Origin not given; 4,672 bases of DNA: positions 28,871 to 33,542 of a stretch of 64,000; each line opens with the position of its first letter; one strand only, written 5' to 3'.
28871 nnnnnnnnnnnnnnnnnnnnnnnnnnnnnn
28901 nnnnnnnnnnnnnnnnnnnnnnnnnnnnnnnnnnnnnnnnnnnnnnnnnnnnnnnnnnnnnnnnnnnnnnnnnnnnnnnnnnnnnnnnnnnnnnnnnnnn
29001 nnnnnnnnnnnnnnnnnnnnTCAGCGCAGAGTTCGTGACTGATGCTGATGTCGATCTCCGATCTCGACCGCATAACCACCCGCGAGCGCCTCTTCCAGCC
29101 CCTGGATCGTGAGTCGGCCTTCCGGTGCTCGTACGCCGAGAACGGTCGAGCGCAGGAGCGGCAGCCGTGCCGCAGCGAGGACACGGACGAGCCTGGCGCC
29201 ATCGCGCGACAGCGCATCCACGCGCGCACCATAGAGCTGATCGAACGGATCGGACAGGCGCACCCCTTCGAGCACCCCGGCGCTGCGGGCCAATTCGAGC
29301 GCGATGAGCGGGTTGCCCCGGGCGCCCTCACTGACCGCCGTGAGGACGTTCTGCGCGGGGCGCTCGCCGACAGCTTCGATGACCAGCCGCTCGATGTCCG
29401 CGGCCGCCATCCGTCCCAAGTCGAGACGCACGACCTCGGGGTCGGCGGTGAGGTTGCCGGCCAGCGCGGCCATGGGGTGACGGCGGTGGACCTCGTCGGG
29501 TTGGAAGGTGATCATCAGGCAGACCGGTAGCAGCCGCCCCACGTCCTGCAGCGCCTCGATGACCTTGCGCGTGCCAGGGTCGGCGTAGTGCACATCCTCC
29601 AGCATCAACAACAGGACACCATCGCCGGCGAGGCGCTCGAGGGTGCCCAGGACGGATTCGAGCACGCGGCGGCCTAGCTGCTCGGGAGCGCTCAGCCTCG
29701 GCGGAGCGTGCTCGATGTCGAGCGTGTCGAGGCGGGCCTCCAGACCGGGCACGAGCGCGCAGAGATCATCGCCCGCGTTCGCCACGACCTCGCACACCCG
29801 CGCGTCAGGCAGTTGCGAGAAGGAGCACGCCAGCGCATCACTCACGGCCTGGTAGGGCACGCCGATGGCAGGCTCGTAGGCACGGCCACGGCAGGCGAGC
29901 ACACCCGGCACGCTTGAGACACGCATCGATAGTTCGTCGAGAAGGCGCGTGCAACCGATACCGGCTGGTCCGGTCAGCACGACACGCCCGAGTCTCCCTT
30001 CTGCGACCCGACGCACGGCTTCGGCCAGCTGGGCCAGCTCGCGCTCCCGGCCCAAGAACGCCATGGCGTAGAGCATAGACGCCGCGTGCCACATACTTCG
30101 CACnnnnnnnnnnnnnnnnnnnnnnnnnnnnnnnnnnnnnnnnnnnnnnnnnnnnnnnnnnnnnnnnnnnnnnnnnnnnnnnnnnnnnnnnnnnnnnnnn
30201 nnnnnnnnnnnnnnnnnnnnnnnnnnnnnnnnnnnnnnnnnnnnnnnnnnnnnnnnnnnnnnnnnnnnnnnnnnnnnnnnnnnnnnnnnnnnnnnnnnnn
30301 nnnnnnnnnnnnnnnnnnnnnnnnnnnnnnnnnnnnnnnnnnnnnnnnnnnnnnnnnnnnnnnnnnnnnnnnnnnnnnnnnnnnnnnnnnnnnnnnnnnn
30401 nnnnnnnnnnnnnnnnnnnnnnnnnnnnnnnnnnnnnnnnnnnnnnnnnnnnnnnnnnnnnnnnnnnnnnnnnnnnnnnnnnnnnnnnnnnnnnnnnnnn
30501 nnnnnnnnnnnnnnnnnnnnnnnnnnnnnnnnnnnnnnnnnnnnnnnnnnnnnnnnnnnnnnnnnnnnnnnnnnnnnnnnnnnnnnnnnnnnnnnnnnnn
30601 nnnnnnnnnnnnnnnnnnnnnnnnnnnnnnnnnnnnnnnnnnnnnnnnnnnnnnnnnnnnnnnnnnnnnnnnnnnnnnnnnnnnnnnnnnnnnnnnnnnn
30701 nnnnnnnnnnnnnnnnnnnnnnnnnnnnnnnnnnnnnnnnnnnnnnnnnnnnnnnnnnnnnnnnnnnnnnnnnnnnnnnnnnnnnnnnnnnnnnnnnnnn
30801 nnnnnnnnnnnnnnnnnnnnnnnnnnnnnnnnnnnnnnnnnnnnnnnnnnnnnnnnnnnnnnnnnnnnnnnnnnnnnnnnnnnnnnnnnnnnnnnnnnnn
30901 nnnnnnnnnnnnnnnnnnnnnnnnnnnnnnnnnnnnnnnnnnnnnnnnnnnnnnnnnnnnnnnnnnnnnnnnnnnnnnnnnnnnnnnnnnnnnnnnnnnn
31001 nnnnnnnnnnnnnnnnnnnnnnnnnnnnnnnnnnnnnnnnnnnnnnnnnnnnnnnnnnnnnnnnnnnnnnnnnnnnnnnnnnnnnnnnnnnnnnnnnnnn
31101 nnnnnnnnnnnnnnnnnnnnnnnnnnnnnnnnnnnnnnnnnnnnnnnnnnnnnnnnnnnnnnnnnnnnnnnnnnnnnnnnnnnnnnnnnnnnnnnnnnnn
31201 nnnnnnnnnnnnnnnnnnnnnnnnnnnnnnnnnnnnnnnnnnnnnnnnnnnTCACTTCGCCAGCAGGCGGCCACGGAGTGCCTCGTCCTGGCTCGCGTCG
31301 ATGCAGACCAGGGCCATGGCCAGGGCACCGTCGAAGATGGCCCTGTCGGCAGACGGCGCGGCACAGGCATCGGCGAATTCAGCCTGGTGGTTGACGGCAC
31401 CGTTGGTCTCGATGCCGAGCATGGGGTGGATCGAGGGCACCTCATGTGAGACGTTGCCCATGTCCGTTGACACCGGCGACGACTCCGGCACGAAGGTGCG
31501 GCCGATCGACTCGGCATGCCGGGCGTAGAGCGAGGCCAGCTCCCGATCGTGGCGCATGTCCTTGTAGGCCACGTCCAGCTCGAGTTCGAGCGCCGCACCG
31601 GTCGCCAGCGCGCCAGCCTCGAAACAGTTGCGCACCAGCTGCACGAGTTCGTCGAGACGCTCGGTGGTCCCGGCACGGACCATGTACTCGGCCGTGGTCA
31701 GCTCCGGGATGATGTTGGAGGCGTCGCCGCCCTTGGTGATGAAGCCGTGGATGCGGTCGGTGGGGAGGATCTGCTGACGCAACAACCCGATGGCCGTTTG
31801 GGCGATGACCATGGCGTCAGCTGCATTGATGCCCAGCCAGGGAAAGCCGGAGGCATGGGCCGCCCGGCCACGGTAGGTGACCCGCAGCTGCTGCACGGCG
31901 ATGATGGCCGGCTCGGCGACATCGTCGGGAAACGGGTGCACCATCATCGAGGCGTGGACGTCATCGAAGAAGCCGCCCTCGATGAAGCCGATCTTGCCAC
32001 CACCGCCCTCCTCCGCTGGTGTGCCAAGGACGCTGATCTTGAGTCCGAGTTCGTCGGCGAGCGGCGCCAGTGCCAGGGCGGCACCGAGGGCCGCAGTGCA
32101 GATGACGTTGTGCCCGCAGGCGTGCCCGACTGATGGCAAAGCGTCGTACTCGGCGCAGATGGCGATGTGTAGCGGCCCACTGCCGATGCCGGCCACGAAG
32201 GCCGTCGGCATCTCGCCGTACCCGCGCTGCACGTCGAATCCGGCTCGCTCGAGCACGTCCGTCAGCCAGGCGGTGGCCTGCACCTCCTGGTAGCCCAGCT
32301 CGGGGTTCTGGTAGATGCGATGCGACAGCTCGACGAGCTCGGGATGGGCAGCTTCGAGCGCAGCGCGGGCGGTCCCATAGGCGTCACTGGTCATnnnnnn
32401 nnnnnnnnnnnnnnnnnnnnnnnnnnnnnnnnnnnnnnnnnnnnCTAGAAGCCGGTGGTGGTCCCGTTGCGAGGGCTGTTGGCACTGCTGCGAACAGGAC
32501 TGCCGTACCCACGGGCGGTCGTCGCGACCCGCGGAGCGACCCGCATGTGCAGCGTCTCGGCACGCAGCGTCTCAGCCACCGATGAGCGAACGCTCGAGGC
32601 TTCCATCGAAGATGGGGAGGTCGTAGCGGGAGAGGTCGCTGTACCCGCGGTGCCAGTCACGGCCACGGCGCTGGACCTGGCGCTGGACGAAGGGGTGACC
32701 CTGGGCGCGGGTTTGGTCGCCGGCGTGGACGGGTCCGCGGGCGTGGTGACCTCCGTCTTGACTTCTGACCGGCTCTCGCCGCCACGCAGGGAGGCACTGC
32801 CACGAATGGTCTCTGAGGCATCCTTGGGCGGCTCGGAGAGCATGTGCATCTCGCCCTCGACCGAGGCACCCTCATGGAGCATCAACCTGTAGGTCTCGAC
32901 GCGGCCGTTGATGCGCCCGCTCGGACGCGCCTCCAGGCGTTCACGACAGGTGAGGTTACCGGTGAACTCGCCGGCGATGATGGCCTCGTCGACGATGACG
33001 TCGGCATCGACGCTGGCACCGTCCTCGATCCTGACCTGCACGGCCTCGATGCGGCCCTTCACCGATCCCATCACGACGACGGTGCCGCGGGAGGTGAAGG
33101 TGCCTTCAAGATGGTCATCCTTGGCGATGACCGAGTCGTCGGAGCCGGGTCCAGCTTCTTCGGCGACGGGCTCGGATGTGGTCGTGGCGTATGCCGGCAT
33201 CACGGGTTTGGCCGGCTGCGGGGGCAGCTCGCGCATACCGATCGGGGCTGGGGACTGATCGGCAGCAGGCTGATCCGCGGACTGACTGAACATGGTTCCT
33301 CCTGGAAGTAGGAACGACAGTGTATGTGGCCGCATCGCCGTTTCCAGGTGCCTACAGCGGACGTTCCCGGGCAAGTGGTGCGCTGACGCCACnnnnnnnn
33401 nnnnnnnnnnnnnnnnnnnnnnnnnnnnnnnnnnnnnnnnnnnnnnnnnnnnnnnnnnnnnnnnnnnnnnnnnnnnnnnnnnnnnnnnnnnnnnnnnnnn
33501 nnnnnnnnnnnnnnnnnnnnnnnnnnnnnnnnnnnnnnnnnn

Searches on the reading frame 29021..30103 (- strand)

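Call 4: search_protein_families(library=pfam, proteins=[window:29021-30103:-])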
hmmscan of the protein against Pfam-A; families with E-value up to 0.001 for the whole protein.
window:29021-30103:- (360 aa): 1 family
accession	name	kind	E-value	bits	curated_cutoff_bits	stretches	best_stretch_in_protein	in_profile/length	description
PF13191.12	AAA_16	-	2e-20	74.4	32.6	1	16-196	2-166/167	AAA ATPase domain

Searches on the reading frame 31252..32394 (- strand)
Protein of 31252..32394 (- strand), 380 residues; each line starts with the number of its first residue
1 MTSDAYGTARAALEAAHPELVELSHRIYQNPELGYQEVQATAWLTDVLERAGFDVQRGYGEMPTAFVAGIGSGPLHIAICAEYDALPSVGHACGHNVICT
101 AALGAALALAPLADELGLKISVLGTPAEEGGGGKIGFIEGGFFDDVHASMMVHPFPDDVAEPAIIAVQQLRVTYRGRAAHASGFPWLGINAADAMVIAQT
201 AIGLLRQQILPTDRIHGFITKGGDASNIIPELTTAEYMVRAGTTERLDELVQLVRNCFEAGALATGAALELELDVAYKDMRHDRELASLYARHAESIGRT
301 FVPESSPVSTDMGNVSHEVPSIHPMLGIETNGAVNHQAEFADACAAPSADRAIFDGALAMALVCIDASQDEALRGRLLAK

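Call 4: search_protein_families(library=pfam, proteins=[window:31252-32394:-])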
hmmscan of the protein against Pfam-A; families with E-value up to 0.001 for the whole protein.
window:31252-32394:- (380 aa): 2 families
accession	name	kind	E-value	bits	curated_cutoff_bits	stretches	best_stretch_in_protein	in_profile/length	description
PF01546.33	Peptidase_M20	-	5.8e-11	43.1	24.6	1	90-341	26-188/206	Peptidase family M20/M25/M40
PF07687.19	M20_dimer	-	2.8e-09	37.3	21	1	170-261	9-102/107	Peptidase dimerisation domain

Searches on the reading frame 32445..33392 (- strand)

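Call 4: search_protein_families(library=pfam, proteins=[window:32445-33392:-])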
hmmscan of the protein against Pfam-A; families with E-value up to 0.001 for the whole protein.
window:32445-33392:- (315 aa): 1 family
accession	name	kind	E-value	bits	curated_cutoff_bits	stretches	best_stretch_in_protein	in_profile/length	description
PF04519.19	Bactofilin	-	1.1e-21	77.4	27.9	1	87-182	1-97/98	Polymer-forming cytoskeletal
